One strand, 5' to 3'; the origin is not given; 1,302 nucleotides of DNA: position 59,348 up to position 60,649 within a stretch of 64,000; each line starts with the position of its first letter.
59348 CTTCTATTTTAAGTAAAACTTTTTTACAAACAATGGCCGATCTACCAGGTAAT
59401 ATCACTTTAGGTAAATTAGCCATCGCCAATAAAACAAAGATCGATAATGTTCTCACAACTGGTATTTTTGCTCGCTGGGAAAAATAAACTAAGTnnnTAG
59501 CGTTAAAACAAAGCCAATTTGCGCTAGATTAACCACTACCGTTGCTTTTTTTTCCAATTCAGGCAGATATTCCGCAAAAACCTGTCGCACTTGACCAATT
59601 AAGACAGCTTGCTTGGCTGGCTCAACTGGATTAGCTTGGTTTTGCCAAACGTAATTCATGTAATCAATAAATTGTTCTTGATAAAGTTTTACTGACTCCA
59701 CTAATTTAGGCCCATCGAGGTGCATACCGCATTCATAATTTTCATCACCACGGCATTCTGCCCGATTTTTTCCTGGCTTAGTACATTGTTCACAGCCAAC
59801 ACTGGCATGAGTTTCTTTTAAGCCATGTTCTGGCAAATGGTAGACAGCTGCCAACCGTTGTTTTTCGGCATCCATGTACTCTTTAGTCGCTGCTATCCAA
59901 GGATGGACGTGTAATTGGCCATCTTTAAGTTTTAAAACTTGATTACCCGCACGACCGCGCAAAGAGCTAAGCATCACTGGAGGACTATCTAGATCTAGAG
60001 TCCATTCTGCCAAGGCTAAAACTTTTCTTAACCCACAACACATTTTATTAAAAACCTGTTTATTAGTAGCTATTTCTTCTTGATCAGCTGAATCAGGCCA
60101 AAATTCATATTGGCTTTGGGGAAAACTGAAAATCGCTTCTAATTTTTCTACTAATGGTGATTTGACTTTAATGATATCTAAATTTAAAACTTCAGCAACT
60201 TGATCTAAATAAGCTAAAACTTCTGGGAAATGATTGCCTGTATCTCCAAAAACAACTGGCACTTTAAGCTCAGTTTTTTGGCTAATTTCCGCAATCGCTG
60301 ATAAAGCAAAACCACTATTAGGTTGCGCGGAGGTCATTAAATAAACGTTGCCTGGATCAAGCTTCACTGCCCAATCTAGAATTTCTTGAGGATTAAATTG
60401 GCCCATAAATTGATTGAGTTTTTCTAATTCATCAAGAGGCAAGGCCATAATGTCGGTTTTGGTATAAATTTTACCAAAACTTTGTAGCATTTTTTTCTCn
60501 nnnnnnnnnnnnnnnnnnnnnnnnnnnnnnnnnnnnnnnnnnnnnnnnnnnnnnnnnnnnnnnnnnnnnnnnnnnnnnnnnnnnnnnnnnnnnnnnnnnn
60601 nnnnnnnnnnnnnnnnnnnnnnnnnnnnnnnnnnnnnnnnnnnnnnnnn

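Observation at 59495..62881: Giant fusion of a cysteine-desulfurase-like PLP region with a PAPS-reductase-like (CysH/DndC-type) domain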

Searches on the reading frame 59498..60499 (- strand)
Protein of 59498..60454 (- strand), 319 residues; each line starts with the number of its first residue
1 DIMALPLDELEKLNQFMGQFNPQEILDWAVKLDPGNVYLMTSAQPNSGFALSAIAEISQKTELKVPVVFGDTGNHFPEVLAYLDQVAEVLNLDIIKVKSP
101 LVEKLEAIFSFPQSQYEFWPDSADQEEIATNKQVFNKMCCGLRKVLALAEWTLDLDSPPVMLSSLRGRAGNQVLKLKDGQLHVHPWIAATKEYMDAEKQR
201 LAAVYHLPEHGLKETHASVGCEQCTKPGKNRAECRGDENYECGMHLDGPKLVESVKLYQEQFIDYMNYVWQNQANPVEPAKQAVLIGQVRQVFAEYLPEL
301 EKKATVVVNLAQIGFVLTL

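Call 27: search_protein_families(library=pfam, proteins=[window:59498-60454:-], max_evalue=10)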
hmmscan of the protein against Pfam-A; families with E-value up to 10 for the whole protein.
window:59498-60454:- (319 aa): 1 family
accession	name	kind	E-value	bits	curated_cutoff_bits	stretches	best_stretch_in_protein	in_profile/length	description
PF01507.26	PAPS_reduct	-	2e-08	34.9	22.5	1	54-226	15-174/175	Phosphoadenosine phosphosulfate reductase domain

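Call 66: find_related_loci(query=A5, collection=metagenome_contigs, flank=6000)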
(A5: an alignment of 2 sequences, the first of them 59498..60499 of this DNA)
Query A5 (334 aa) in metagenome_contigs; peptide patterns used: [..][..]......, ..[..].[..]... (x = any residue, [..] = any of these).
600 stretches matched a pattern, but none encodes a relative of the query by tblastn (E <= 1e-3).

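Call 83: predict_structure(alignment_id=A6)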
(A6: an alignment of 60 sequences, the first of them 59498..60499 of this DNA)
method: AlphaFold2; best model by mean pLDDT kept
length: 334 residues; sequences in the alignment: 60
mean_pLDDT: 89.4   pTM: 0.88
mean pLDDT of the five models: 89.4, 88.8, 88.8, 88.6, 87.9
residues with pLDDT >= 90: 244; 70-90: 58; 50-70: 27; < 50: 5
segments of 3 or more residues with pLDDT < 50: 330-334
pLDDT, mean of each block of 10 residues (from residue 1): 91 95 95 95 96 96 95 96 96 97 97 96 77 79 88 91 93 94 82 92 93 91 96 92 91 62 79 93 88 93 97 93 62 36
secondary structure, 60 per line:
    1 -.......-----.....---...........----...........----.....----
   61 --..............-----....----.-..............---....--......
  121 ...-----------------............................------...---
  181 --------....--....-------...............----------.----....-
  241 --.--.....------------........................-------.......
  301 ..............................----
elements in order: H2-8 H14-18 H22-32 H37-47 E52-56 H63-76 E82-85 H92-105 E109-112 H115-123 H141-168 E175-177 E189-192 E195-198 H206-220 H246-250 H263-286 H294-330

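Call 85: fold_search(model_id=the predicted structure, library=pdb)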
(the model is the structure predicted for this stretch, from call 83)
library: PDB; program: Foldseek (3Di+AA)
matches with E <= 10: 802; with E <= 0.001: 25
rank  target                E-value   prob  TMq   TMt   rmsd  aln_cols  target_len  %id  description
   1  6vpu_G                8.8e-12  1.00  0.52  0.74   4.7       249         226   20  1.90 Angstrom Resolution Crystal Structure Phosphoadenosine Phosphosulfate Reductase (CysH) from Vibrio vulnificus (released 2021-02-10)
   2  6vpu_F                1.4e-11  1.00  0.53  0.74   4.6       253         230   20  1.90 Angstrom Resolution Crystal Structure Phosphoadenosine Phosphosulfate Reductase (CysH) from Vibrio vulnificus (released 2021-02-10)
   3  6vpu_E                1.5e-11  1.00  0.52  0.75   4.2       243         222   20  1.90 Angstrom Resolution Crystal Structure Phosphoadenosine Phosphosulfate Reductase (CysH) from Vibrio vulnificus (released 2021-02-10)
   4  6vpu_D                1.8e-11  1.00  0.53  0.75   4.1       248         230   19  1.90 Angstrom Resolution Crystal Structure Phosphoadenosine Phosphosulfate Reductase (CysH) from Vibrio vulnificus (released 2021-02-10)
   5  6vpu_B                1.8e-11  1.00  0.54  0.75   4.6       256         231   19  1.90 Angstrom Resolution Crystal Structure Phosphoadenosine Phosphosulfate Reductase (CysH) from Vibrio vulnificus (released 2021-02-10)
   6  6vpu_H                2.3e-11  1.00  0.53  0.75   4.4       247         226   19  1.90 Angstrom Resolution Crystal Structure Phosphoadenosine Phosphosulfate Reductase (CysH) from Vibrio vulnificus (released 2021-02-10)
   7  6vpu_A                4.9e-11  1.00  0.52  0.74   4.1       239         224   20  1.90 Angstrom Resolution Crystal Structure Phosphoadenosine Phosphosulfate Reductase (CysH) from Vibrio vulnificus (released 2021-02-10)
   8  2goy_A                7.5e-11  1.00  0.50  0.74   4.1       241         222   22  Crystal structure of assimilatory adenosine 5'-phosphosulfate reductase with bound APS (released 2006-09-19)
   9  6vpu_C                1.1e-10  1.00  0.52  0.79   4.0       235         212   20  1.90 Angstrom Resolution Crystal Structure Phosphoadenosine Phosphosulfate Reductase (CysH) from Vibrio vulnificus (released 2021-02-10)
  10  2oq2_B                1.1e-10  1.00  0.50  0.65   8.3       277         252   18  Crystal structure of yeast PAPS reductase with PAP, a product complex (released 2008-01-15)
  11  2oq2_C                1.5e-10  1.00  0.55  0.70   6.6       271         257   20  Crystal structure of yeast PAPS reductase with PAP, a product complex (released 2008-01-15)
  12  2oq2_D                2.8e-10  1.00  0.52  0.69   7.0       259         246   20  Crystal structure of yeast PAPS reductase with PAP, a product complex (released 2008-01-15)
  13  1sur                  2.8e-10  1.00  0.48  0.71   6.4       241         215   20  PHOSPHO-ADENYLYL-SULFATE REDUCTASE (released 1999-05-11)
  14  2oq2_A                3.0e-10  1.00  0.51  0.66   8.0       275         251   17  Crystal structure of yeast PAPS reductase with PAP, a product complex (released 2008-01-15)
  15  2o8v_A                5.7e-10  1.00  0.51  0.72   6.2       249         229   20  PAPS reductase in a covalent complex with thioredoxin C35A (released 2007-03-27)
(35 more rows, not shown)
